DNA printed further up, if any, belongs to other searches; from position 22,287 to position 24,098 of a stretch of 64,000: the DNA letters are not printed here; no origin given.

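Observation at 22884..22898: CxxCH haem-binding motif in the periplasmic sensor domain of the histidine kinase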

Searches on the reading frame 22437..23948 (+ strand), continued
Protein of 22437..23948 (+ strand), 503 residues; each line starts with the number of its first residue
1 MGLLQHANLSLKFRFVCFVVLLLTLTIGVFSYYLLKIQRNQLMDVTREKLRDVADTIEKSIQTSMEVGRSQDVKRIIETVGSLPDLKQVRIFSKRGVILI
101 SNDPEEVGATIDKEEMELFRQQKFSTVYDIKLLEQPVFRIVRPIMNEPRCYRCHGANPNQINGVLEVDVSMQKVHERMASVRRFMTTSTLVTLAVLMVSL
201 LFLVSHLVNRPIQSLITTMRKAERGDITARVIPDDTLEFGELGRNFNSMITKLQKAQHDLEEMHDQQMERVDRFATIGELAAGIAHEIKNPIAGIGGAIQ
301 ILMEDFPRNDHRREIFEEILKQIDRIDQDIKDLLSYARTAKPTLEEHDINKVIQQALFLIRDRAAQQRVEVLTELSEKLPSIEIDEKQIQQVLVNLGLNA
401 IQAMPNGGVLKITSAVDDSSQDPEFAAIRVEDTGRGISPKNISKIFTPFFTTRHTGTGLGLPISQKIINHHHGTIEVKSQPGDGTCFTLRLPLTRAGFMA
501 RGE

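Call 27: find_encoding_contigs(protein=P0001, flank=10000, max_places=3)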
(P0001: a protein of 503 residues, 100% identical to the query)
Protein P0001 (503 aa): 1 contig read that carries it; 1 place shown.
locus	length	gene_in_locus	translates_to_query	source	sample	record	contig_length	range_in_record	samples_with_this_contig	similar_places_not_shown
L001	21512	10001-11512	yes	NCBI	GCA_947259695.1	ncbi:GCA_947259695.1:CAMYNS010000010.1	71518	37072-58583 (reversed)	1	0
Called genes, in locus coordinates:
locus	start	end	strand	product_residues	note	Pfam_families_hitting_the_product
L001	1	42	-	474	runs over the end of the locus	PF00309:Sigma54_AID, PF04963:Sigma54_CBD, PF04552:Sigma54_DBD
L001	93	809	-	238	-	PF00005:ABC_tran, PF13304:AAA_21 (faint)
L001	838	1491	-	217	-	PF03968:LptD_N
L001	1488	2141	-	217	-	PF06835:LptC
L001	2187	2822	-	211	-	PF00395:SLH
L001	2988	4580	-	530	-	PF17650:RACo_linker, PF17651:Raco_middle, PF14574:RACo_C_ter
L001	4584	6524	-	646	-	PF03453:MoeA_N, PF00994:MoCF_biosynth, PF03454:MoeA_C, PF12727:PBP_like, PF13531:SBP_bac_11 (weak)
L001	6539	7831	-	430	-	PF03453:MoeA_N, PF00994:MoCF_biosynth, PF03454:MoeA_C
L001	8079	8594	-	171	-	PF14522:Cytochrome_C7 (faint), PF22113:Mtrc-MtrF_II-IV_dom (weak), PF13435:Cytochrome_C554, PF14537:Cytochrom_c3_2 (weak)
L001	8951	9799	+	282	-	PF00535:Glycos_transf_2, PF10111:Glyco_tranf_2_2, PF13641:Glyco_tranf_2_3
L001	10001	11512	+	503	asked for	PF21563:Mcp40H-20_sensor (faint), PF00672:HAMP, PF00512:HisKA, PF02518:HATPase_c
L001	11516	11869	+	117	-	PF07238:PilZ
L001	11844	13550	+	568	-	PF12849:PBP_like_2, PF13531:SBP_bac_11 (weak), PF12727:PBP_like (faint), PF12974:Phosphonate-bd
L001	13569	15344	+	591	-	PF00672:HAMP, PF08448:PAS_4, PF00512:HisKA (weak)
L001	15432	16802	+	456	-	PF00072:Response_reg, PF00158:Sigma54_activat, PF14532:Sigma54_activ_2, PF00004:AAA (weak), PF07728:AAA_5, PF25601:AAA_lid_14, PF02954:HTH_8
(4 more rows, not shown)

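Call 28: find_encoding_contigs(protein=P0011, flank=8000, max_places=1)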
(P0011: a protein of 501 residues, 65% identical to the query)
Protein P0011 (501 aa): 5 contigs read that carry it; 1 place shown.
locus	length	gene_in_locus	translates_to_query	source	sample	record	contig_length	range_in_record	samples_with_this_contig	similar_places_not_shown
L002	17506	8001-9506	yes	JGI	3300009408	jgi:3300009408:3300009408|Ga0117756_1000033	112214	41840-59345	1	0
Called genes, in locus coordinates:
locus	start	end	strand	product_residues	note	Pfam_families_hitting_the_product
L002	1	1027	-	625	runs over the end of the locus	PF13231:PMT_2 (weak), PF13424:TPR_12 (weak), PF00515:TPR_1, PF07719:TPR_2 (weak), PF13181:TPR_8 (weak), PF13414:TPR_11, PF13432:TPR_16, PF14559:TPR_19 (weak), +11 more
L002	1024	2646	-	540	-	PF17650:RACo_linker, PF17651:Raco_middle, PF14574:RACo_C_ter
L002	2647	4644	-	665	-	PF03453:MoeA_N, PF00994:MoCF_biosynth, PF03454:MoeA_C, PF12727:PBP_like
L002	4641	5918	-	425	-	PF03453:MoeA_N, PF00994:MoCF_biosynth, PF03454:MoeA_C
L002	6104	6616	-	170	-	PF14522:Cytochrome_C7 (faint), PF14537:Cytochrom_c3_2 (faint), PF22113:Mtrc-MtrF_II-IV_dom (faint), PF09699:Paired_CXXCH_1 (faint), PF13435:Cytochrome_C554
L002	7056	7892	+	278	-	PF00535:Glycos_transf_2, PF10111:Glyco_tranf_2_2, PF13641:Glyco_tranf_2_3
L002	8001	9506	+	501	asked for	PF00672:HAMP, PF00512:HisKA, PF02518:HATPase_c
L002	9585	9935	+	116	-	PF07238:PilZ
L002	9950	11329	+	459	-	PF00072:Response_reg, PF00158:Sigma54_activat, PF14532:Sigma54_activ_2, PF00004:AAA (weak), PF07728:AAA_5, PF25601:AAA_lid_14, PF02954:HTH_8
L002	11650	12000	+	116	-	PF00072:Response_reg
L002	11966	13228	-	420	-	-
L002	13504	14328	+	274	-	PF11356:T2SSC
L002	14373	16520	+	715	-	PF21305:type_II_gspD_N0, PF03958:Secretin_N, PF00263:Secretin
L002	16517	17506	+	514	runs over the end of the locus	PF05157:MshEN, PF00437:T2SSE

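Call 29: find_encoding_contigs(protein=P0067, flank=8000, max_places=1)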
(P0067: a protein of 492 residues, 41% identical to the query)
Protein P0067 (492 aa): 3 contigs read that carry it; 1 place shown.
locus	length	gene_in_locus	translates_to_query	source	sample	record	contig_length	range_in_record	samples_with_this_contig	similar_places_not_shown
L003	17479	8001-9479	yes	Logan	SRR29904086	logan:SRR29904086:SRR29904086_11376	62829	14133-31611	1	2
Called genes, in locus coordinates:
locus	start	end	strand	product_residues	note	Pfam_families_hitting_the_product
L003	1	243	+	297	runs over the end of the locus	PF00672:HAMP (weak)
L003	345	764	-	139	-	PF01402:RHH_1 (weak), PF08753:NikR_C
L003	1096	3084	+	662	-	PF03477:ATP-cone, PF13597:NRDD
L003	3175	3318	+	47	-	PF13597:NRDD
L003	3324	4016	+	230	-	PF13353:Fer4_12 (weak), PF04055:Radical_SAM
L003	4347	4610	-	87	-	-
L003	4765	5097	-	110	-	-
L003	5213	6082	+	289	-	PF01177:Asp_Glu_race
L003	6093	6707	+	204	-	PF10646:Germane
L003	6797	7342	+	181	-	-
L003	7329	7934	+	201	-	-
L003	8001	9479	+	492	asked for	PF02743:dCache_1 (faint), PF21563:Mcp40H-20_sensor (weak), PF00672:HAMP, PF00512:HisKA, PF02518:HATPase_c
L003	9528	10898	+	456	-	PF00072:Response_reg, PF00158:Sigma54_activat, PF14532:Sigma54_activ_2, PF07728:AAA_5 (weak), PF25601:AAA_lid_14, PF02954:HTH_8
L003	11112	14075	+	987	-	PF01436:NHL (faint), PF00041:fn3 (faint), PF25788:Ig_Rha78A_N (faint), PF08308:PEGA, PF13517:FG-GAP_3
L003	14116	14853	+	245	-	PF14522:Cytochrome_C7 (faint), PF09699:Paired_CXXCH_1 (faint)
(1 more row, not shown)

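Call 30: find_encoding_contigs(protein=P0027, flank=8000, max_places=1)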
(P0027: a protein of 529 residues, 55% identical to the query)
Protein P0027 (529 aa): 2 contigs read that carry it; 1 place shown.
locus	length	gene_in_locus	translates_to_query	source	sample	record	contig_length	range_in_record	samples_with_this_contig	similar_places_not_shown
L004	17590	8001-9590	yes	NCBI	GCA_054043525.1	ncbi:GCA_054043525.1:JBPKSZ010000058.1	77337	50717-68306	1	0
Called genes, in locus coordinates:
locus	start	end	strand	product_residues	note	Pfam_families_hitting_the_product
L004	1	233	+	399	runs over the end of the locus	PF14522:Cytochrome_C7 (faint), PF09699:Paired_CXXCH_1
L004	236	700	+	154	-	-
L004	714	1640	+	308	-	PF14522:Cytochrome_C7 (faint), PF22113:Mtrc-MtrF_II-IV_dom (faint), PF14537:Cytochrom_c3_2 (faint)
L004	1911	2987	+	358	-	PF14522:Cytochrome_C7 (faint)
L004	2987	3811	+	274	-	PF01292:Ni_hydr_CYTB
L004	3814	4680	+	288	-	-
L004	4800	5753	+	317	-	PF08450:SGL (faint), PF25021:TEN_NHL (faint), PF01436:NHL (weak), PF17170:DUF5128, PF01436:NHL (weak)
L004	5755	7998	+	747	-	PF14522:Cytochrome_C7 (faint), PF14537:Cytochrom_c3_2 (faint), PF22113:Mtrc-MtrF_II-IV_dom (faint), PF09699:Paired_CXXCH_1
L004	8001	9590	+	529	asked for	PF21563:Mcp40H-20_sensor (weak), PF00672:HAMP, PF00512:HisKA, PF02518:HATPase_c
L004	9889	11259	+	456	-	PF00072:Response_reg, PF00158:Sigma54_activat, PF14532:Sigma54_activ_2, PF00004:AAA (weak), PF07728:AAA_5 (weak), PF25601:AAA_lid_14, PF02954:HTH_8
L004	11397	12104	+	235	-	-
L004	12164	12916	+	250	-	-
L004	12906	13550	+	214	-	PF00849:PseudoU_synth_2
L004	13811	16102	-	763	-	PF00989:PAS (weak), PF13188:PAS_8 (weak), PF13426:PAS_9 (weak), PF00989:PAS (weak), PF08448:PAS_4 (weak), PF00512:HisKA, PF02518:HATPase_c, PF00072:Response_reg, +1 more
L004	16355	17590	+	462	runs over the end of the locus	PF03448:MgtE_N, PF00571:CBS, PF01769:MgtE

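Call 48: find_related_loci(query=window:22437-23948:+, collection=genome_contigs, flank=8000)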
Query window:22437-23948:+ (503 aa) in genome_contigs; peptide patterns used: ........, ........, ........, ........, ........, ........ (x = any residue, [..] = any of these).
87 stretches matched a pattern; 9 encode a relative of the query (tblastn E <= 1e-3); 9 distinct loci.
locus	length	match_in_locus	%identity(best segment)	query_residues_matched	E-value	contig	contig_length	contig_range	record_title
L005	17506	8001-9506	88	1-502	0e+0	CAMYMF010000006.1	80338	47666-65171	MAG: uncultured Nitrospirae bacterium isolate ES_M_CG2-30-53-67_01 genome assembly, contig: scaffold_177, whole genome s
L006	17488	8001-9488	70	1-496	0e+0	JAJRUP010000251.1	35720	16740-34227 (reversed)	MAG: bacterium isolate Dive96_bin10.193 k141_5218695, whole genome shotgun sequence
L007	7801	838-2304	67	8-496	0e+0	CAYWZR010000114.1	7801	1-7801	MAG TPA_asm: uncultured Nitrospirota bacterium isolate SRP128015_co3_158 genome assembly, contig: NODE_11809_length_7801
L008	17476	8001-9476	64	1-492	0e+0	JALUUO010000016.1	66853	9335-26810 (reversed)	MAG: Nitrospirae bacterium isolate 128-326_metabat1_scaf2bin.025 128-326_scaffold_135_c1, whole genome shotgun sequence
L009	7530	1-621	75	289-495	8e-98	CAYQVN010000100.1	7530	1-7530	MAG TPA_asm: uncultured Nitrospirota bacterium isolate binchicken_co275_510 genome assembly, contig: NODE_16876_length_7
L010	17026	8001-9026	31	170-492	5e-41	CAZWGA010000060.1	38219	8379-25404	MAG TPA_asm: uncultured Solibacteraceae bacterium isolate SRP273308_co1_25 genome assembly, contig: NODE_1005_length_382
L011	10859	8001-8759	32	250-494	5e-30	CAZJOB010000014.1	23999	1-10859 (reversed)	MAG TPA_asm: uncultured Desulfatiglans sp. isolate SRP192927_co6_698 genome assembly, contig: NODE_4293_length_23999_cov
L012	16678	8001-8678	31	279-494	8e-19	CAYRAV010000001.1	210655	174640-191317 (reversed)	MAG TPA_asm: uncultured Lachnospiraceae bacterium isolate ERP125879_co2_176 genome assembly, contig: NODE_5_length_21065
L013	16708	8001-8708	26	253-491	5e-18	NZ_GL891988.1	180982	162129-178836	Dysgonomonas gadei ATCC BAA-286 supercont1.10, whole genome shotgun sequence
